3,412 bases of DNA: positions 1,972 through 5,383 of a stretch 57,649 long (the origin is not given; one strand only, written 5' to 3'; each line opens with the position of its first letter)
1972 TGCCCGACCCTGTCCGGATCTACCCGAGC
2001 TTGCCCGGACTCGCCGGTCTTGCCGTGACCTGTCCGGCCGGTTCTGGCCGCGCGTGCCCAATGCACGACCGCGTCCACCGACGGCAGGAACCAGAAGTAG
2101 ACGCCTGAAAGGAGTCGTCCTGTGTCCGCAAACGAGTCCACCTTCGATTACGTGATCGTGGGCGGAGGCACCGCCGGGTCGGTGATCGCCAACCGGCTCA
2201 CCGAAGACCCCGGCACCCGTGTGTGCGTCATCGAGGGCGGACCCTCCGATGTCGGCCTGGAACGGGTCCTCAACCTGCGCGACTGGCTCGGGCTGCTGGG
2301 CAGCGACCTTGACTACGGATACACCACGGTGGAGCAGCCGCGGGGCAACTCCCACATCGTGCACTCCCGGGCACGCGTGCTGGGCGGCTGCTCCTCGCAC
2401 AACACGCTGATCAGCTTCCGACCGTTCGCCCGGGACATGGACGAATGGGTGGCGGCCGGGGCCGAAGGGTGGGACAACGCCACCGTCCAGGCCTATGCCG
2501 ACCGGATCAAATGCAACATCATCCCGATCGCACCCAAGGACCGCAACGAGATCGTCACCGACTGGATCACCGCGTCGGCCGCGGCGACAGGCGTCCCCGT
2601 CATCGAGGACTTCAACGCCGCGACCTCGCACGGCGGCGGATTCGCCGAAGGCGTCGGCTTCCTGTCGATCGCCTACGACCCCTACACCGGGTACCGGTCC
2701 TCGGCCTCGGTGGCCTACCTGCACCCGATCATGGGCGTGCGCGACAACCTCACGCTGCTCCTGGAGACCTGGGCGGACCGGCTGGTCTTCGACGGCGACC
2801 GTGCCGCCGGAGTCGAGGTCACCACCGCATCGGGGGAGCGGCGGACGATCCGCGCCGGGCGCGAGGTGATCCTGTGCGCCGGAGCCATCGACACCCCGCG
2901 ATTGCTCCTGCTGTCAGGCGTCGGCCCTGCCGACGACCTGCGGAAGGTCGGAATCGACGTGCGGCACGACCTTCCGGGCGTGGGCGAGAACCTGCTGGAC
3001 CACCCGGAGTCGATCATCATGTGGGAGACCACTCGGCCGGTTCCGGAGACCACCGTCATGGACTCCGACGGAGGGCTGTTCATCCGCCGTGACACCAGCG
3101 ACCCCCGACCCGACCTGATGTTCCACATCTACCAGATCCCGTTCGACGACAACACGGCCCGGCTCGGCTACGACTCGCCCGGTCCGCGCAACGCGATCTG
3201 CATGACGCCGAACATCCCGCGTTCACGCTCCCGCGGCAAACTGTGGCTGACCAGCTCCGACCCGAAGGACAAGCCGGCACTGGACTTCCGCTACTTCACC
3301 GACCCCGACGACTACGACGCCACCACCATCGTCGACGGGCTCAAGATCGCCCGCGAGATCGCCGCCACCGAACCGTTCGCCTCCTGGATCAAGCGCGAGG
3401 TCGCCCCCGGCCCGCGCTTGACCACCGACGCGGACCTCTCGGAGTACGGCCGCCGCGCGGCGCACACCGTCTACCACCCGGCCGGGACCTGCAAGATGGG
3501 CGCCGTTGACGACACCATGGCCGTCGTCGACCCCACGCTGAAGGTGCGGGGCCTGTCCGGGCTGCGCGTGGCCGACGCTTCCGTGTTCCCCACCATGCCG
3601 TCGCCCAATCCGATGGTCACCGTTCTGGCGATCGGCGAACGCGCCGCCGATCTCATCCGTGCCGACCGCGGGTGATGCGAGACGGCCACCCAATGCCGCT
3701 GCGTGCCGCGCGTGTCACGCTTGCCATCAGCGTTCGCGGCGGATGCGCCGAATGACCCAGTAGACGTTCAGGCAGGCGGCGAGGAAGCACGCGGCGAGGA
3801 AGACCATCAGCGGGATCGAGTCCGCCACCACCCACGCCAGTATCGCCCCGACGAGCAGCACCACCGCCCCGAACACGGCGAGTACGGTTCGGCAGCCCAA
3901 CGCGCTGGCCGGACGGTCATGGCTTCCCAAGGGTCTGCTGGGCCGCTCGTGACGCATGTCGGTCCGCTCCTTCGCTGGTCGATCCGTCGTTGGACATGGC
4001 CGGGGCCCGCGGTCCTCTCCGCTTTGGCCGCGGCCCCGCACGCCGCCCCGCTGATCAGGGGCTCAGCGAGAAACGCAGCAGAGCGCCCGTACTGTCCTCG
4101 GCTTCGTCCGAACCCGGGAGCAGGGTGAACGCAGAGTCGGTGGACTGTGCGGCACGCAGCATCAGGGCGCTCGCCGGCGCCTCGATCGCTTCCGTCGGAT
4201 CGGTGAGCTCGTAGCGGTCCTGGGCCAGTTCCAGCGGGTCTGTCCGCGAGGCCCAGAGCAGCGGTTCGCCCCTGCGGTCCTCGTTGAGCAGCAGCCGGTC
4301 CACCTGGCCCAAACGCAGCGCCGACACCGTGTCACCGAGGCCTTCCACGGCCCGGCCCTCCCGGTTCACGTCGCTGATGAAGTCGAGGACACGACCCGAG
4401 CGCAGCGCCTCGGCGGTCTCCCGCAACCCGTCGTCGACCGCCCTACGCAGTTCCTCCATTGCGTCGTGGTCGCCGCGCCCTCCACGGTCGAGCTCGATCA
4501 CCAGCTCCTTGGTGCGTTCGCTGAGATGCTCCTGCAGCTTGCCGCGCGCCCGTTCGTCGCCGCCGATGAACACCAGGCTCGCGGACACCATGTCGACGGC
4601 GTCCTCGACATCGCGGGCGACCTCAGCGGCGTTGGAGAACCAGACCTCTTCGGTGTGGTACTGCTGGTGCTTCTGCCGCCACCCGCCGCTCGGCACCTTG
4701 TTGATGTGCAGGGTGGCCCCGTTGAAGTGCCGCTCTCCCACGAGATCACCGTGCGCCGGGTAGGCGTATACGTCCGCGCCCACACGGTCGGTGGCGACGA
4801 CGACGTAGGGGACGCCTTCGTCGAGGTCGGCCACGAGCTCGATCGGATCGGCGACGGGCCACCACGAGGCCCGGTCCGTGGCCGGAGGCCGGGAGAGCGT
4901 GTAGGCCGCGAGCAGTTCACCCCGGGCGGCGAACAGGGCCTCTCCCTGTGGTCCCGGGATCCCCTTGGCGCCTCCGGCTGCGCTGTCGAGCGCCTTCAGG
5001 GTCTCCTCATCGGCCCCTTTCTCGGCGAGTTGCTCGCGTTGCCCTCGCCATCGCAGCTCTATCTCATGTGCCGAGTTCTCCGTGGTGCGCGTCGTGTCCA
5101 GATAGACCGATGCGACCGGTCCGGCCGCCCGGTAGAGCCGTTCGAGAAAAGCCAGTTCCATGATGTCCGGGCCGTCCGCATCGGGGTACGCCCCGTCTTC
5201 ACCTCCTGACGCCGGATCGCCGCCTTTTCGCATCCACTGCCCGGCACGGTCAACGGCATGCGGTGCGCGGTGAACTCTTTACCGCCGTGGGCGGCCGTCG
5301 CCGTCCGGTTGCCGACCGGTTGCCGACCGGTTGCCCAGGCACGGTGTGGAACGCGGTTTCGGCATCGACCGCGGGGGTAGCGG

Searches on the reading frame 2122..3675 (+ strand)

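Call 28: search_protein_families(library=pfam, proteins=[window:2122-3675:+], max_evalue=0.0001)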
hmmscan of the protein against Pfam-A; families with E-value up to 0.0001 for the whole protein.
window:2122-3675:+ (517 aa): 4 families
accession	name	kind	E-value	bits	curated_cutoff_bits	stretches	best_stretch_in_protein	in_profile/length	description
PF05199.19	GMC_oxred_C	-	3.4e-39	135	24.6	1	369-505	2-139/139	GMC oxidoreductase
PF00732.25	GMC_oxred_N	-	2.4e-36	126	23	1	8-296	1-218/218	GMC oxidoreductase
PF00890.30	FAD_binding_2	-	1.7e-06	27.9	20.4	0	210-258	157-206/414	FAD binding domain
PF01266.30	DAO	-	6.6e-05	23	27.9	0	9-40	1-31/353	FAD dependent oxidoreductase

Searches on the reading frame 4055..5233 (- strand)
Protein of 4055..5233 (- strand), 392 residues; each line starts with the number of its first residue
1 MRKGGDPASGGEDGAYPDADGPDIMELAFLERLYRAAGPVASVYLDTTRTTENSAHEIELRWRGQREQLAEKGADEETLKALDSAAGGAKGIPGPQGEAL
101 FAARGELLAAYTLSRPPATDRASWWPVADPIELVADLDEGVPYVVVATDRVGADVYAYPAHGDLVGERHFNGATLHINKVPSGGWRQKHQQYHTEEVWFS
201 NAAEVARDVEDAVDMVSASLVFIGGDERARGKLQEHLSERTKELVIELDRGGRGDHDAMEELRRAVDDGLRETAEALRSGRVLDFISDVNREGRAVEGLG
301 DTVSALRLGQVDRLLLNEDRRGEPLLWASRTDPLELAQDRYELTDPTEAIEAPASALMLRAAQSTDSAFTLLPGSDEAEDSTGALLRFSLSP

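Call 28: search_protein_families(library=pfam, proteins=[window:4055-5233:-], max_evalue=0.0001)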
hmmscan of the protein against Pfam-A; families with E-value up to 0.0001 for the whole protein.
window:4055-5233:- (392 aa): 3 families
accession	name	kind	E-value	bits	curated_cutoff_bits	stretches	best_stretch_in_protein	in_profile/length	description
PF18844.6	baeRF_family2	-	9.8e-35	120.3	26.9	1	142-278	1-136/149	Bacterial archaeo-eukaryotic release factor family 2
PF18854.6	baeRF_family10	-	6.4e-08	33.4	27.1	1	132-248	5-122/143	Bacterial archaeo-eukaryotic release factor family 10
PF18859.6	acVLRF1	-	1.4e-06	29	27.1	1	143-245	2-102/130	Actinobacteria/chloroflexi VLRF1 release factor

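Call 50: find_encoding_contigs(protein=window:4055-5233:-, flank=10000, max_places=4)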
Protein window:4055-5233:- (392 aa): 6 contigs read that carry it; 4 places shown.
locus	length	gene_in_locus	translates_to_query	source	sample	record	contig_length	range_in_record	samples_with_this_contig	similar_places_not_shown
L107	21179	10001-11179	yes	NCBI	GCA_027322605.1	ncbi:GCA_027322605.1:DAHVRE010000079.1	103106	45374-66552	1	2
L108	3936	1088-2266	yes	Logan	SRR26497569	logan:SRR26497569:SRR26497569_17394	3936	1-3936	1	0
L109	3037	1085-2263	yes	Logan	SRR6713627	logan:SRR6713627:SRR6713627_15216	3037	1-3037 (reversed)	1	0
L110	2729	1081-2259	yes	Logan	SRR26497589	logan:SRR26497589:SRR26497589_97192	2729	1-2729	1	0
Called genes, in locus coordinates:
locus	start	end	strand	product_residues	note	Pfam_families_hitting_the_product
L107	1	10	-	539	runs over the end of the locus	PF00691:OmpA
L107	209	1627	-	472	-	PF00364:Biotin_lipoyl, PF02817:E3_binding, PF00198:2-oxoacid_dh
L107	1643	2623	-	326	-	PF02779:Transket_pyr, PF02780:Transketolase_C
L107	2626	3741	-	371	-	PF00676:E1_dh, PF02775:TPP_enzyme_C (faint)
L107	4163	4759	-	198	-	PF04542:Sigma70_r2, PF22029:PhyR_sigma2 (weak), PF08281:Sigma70_r4_2, PF04545:Sigma70_r4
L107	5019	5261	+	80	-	PF02700:PurS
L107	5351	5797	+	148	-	PF13581:HATPase_c_2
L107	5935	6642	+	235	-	PF07685:GATase_3 (weak), PF13507:GATase_5, PF00117:GATase (faint)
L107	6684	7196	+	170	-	-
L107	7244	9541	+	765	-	PF18072:FGAR-AT_linker, PF00586:AIRS, PF02769:AIRS_C, PF00586:AIRS, PF02769:AIRS_C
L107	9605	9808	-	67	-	-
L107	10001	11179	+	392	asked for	PF18854:baeRF_family10, PF18844:baeRF_family2, PF18859:acVLRF1 (weak)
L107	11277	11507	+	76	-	-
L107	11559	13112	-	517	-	PF00732:GMC_oxred_N, PF00890:FAD_binding_2 (faint), PF05199:GMC_oxred_C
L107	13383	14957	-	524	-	PF00171:Aldedh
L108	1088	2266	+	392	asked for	PF18854:baeRF_family10, PF18844:baeRF_family2, PF18859:acVLRF1 (weak)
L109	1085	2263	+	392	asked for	PF18854:baeRF_family10, PF18844:baeRF_family2, PF18859:acVLRF1 (weak)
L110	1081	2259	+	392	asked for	PF18854:baeRF_family10, PF18844:baeRF_family2, PF18859:acVLRF1 (weak)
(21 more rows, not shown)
